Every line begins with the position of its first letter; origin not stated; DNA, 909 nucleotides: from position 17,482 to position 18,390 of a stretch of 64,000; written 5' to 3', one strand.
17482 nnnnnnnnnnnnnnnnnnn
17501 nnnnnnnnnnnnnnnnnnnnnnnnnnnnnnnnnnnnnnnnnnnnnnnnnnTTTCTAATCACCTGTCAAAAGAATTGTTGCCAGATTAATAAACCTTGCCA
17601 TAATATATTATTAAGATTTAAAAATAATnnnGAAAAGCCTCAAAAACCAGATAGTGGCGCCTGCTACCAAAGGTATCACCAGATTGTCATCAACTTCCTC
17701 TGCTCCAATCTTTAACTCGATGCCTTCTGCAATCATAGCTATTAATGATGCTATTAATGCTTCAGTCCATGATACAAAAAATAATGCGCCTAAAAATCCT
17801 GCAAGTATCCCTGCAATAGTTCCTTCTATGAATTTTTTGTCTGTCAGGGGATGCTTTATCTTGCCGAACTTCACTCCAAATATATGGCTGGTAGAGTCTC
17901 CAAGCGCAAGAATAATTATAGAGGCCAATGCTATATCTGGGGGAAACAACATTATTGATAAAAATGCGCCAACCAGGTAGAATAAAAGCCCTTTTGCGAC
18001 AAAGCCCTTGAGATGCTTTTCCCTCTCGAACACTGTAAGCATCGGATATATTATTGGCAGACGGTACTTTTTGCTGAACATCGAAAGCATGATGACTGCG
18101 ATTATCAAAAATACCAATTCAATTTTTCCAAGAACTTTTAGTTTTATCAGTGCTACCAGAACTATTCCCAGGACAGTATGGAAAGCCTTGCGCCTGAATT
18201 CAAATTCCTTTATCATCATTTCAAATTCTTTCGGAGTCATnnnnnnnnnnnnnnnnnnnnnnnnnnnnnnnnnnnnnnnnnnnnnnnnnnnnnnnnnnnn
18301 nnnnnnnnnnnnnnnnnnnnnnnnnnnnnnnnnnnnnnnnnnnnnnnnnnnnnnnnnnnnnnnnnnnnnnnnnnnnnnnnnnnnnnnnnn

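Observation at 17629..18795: Single polypeptide fusing a PAP2 lipid phosphatase domain to a dolichol-kinase/CTP-transferase-like domain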

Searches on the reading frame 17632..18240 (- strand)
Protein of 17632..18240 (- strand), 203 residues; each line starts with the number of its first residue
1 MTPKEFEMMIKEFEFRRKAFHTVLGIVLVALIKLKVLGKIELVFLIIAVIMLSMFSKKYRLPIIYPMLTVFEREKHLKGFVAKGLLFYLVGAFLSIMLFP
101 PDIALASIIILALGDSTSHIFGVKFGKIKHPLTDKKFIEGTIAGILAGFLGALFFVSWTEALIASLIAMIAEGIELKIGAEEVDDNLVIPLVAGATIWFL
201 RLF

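Call 5: search_protein_families(library=pfam, proteins=[window:17632-18240:-], max_evalue=10)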
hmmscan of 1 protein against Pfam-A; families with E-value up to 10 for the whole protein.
seq(203 aa): 4 families
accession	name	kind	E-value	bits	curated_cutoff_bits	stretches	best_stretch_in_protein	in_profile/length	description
PF05820.16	Ac81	-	0.044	13.8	25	1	4-55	105-161/178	Baculoviridae AC81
PF06738.18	ThrE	-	1.6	8.6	26.3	1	136-200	108-171/241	Putative threonine/serine exporter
PF25284.1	DUF7874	-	2.8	8.5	30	0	176-200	106-130/136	Family of unknown function (DUF7874)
PF01219.24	DAGK_prokar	-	3.6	7.9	22.3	1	9-52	11-54/102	Prokaryotic diacylglycerol kinase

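Call 6: search_protein_families(library=ncbifam, proteins=[window:17632-18240:-], max_evalue=10)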
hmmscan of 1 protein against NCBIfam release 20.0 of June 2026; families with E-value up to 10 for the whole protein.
seq(203 aa): 3 families
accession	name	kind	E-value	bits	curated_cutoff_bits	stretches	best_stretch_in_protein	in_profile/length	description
TIGR04554.1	3TM_mycoplas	hypoth_equivalog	0.002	18.4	40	1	37-99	39-100/105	TIGR04554 family membrane protein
NF046015.1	HisKinAgrCStaph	equivalog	0.22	10.6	500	1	9-156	15-157/414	quorum-sensing sensor histidine kinase AgrC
NF003114.0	PRK04032.1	equivalog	1.7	8.4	148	1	100-180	16-94/172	CDP-2,3-bis-(O-geranylgeranyl)-sn-glycerol synthase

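Call 12: search_solved_structures(query=A2, max_evalue=10, show_alignments=3)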
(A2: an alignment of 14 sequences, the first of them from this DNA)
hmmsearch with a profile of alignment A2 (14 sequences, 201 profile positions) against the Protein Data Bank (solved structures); distinct sequences matched with E-value up to 10: 0.

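Call 13: find_homologous_proteins(query=A2, max_evalue=0.001)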
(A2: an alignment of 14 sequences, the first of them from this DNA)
Query A2 (14 sequences) (203 aa, profile of the alignment): 171 proteins with E <= 0.001 among 8000 candidates; the best 120 are listed.
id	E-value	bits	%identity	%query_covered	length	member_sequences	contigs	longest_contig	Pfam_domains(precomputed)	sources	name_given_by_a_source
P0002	1.6e-82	294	87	100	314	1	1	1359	PF01569.28,PF14378.13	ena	-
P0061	7.3e-76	272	54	96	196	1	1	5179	-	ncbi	-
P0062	2.1e-75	271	52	95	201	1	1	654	-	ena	-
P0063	2.2e-75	271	56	96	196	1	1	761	-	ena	-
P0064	8.5e-75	269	55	96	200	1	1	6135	-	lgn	-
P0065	1.3e-74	268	54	95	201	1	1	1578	-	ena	-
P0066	1.5e-73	265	56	96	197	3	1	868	-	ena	-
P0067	1.7e-73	265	39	95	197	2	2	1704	-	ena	-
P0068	2.7e-73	264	53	96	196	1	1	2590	-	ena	-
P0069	2.9e-73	264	57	96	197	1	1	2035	-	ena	-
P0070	3.7e-73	264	53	95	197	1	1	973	-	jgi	-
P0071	4.3e-73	263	55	96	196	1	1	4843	-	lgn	-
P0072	1.1e-72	262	57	93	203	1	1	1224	-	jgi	jgi:dolichol kinase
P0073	1.5e-72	262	53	95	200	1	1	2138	-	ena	-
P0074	1.5e-72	262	52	95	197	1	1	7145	-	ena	-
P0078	3.5e-72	260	49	93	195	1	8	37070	-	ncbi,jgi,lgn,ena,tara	jgi:dolichol kinase|tara:strand:- start:3465 stop:4052 length:588 start_codon:yes stop_codon:yes gen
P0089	7.3e-71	256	51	96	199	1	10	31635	-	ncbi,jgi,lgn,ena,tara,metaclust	tara:strand:- start:285 stop:884 length:600 start_codon:yes stop_codon:yes gene_type:complete|metacl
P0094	3.5e-70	254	52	95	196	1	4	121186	-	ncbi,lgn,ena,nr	ncbi:hypothetical protein ISS07_02865 [Candidatus Woesearchaeota archaeon]|nr:hypothetical protein [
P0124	2.7e-61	225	46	96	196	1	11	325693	-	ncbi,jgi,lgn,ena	jgi:dolichol kinase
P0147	1.5e-57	213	47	93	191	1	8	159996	-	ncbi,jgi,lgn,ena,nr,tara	ncbi:hypothetical protein CMO88_00070 [Candidatus Woesearchaeota archaeon]|nr:hypothetical protein [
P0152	5.2e-57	211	46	95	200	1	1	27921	PF01148.26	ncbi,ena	-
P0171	4.0e-53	198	47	94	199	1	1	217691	PF01148.26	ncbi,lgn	-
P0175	9.2e-53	197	41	96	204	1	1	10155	PF01148.26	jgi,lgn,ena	-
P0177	1.4e-52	196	46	92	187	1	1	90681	-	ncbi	ncbi:MAG: diacylglycerol/polyprenol kinase family protein [archaeon]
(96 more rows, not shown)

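Call 28: search_protein_families(library=pfam, proteins=[P0152, P0171, P0175, P0177, P0061, P0078, P0094, P0124, P0147, P0089], max_evalue=1)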
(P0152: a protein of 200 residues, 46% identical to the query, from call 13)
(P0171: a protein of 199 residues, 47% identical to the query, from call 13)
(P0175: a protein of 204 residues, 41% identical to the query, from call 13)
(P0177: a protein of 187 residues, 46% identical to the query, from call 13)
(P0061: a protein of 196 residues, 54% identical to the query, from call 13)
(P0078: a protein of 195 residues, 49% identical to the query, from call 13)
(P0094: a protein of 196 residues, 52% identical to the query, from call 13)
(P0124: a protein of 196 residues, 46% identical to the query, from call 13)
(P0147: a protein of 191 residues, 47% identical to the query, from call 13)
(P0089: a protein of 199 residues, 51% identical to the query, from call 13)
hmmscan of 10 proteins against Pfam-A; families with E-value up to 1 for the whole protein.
P0152 (200 aa): 2 families
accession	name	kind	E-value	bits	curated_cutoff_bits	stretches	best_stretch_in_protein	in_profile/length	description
PF01148.25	CTP_transf_1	-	1.8e-05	25.1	24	1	24-162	67-205/264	Cytidylyltransferase family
PF15198.11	Dexa_ind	-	0.095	13.3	27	1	124-179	8-63/90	Dexamethasone-induced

P0171 (199 aa): 3 families
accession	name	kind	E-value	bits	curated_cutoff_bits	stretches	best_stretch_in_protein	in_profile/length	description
PF01148.25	CTP_transf_1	-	2.1e-06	28.2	24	1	15-161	59-205/264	Cytidylyltransferase family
PF15198.11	Dexa_ind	-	0.11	13.1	27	1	124-178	9-63/90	Dexamethasone-induced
PF09335.16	VTT_dom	-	0.2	12.6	33.9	1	76-125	6-51/123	VTT domain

P0175 (204 aa): 1 family
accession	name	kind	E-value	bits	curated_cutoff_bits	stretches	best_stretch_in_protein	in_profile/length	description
PF01148.25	CTP_transf_1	-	4e-06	27.3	24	1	35-174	70-210/264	Cytidylyltransferase family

P0177 (187 aa): 2 families
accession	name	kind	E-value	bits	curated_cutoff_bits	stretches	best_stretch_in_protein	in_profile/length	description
PF07613.16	DUF1576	-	0.05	13.6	25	1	76-144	79-146/178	Protein of unknown function (DUF1576)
PF13606.12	Ank_3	-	0.051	14.6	22.3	1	41-59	5-23/30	Ankyrin repeat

P0061 (196 aa): 1 family
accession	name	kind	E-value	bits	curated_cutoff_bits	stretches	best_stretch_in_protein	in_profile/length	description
PF06738.18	ThrE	-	0.0032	17.4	26.3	1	128-194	107-172/241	Putative threonine/serine exporter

P0078 (195 aa): 3 families
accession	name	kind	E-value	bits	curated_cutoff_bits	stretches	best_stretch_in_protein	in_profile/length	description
PF06738.18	ThrE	-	0.0043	17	26.3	1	126-194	107-174/241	Putative threonine/serine exporter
PF05056.17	DUF674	-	0.043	13.1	24.4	1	27-65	283-321/445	Protein of unknown function (DUF674)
PF15114.11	UPF0640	-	0.21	12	27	1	30-66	21-56/67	Uncharacterised protein family UPF0640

P0094 (196 aa): 1 family
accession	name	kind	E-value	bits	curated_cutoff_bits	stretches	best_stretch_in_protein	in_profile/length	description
PF20197.3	DUF6560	-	0.77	10.4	27.8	1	4-63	47-105/174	Family of unknown function (DUF6560)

P0124 (196 aa): 1 family
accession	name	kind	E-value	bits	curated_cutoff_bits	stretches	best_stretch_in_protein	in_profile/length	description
PF11286.13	DUF3087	-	0.13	12.1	23.4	0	9-52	47-89/165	Protein of unknown function (DUF3087)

P0147 (191 aa): 2 families
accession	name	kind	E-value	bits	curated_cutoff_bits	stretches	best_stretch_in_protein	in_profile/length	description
PF07670.19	Gate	-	0.29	12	29.6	0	33-88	2-60/104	Nucleoside recognition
PF01148.25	CTP_transf_1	-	0.56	10.4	24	0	92-156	133-199/264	Cytidylyltransferase family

P0089 (199 aa): 1 family
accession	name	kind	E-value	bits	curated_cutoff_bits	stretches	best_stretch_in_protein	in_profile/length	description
PF06398.17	Pex24p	-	0.041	13.4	26.8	1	14-161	47-178/358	Integral peroxisomal membrane peroxin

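Call 31: search_protein_families(library=pfam, alignment_id=A3, max_evalue=0.01)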
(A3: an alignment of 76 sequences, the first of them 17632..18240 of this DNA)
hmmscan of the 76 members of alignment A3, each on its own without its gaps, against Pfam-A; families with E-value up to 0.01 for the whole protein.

A. member 1, window:17632-18240:- (203 aa): 0 families

B. families by the number of members that match (of 76 scanned): 5 families
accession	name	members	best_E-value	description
PF01148.25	CTP_transf_1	4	2.1e-06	Cytidylyltransferase family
PF06738.18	ThrE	4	0.0021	Putative threonine/serine exporter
PF07613.16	DUF1576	2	3.7e-05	Protein of unknown function (DUF1576)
PF07670.19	Gate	1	0.0017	Nucleoside recognition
PF19506.4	DUF6040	1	0.0096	Family of unknown function (DUF6040)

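Call 32: search_protein_families(library=ncbifam, alignment_id=A3, max_evalue=0.01)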
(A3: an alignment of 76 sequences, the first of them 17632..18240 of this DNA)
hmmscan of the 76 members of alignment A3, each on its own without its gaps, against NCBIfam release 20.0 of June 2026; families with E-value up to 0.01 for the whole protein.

A. member 1, window:17632-18240:- (203 aa): 1 family
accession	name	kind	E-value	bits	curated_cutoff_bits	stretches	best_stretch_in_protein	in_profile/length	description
TIGR04554.1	3TM_mycoplas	hypoth_equivalog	0.002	18.4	40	1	37-99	39-100/105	TIGR04554 family membrane protein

B. families by the number of members that match (of 76 scanned): 6 families
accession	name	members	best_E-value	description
TIGR04554.1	3TM_mycoplas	2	0.002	TIGR04554 family membrane protein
NF009237.0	PRK12587.1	1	0.00067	Na+/H+ antiporter subunit G1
NF008635.0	PRK11624.1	1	0.0017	phosphatidate cytidylyltransferase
TIGR01218.1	Gpos_tandem_5TM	1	0.0069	tandem five-TM protein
NF008605.0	PRK11574.1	1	0.0071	protein deglycase YajL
NF040589.1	CPBP_Synerg_MrtS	1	0.0084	Synerg-CTERM system glutamic-type intramembrane protease MrtS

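Call 34: predict_structure(alignment_id=A3)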
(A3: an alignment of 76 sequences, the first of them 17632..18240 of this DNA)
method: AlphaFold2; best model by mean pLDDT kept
length: 203 residues; sequences in the alignment: 76
mean_pLDDT: 94.8   pTM: 0.90
mean pLDDT of the five models: 94.8, 94.3, 93.9, 93.3, 90.9
residues with pLDDT >= 90: 168; 70-90: 35; 50-70: 0; < 50: 0
segments of 3 or more residues with pLDDT < 50: none
pLDDT, mean of each block of 10 residues (from residue 1): 85 93 98 98 97 93 90 88 95 98 99 97 94 93 98 99 98 89 94 99 96
secondary structure, 60 per line:
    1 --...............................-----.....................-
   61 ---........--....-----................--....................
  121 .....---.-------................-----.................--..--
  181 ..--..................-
elements in order: H3-33 H39-59 H64-71 H74-77 H83-98 H101-125 H138-152 H158-174 H185-202
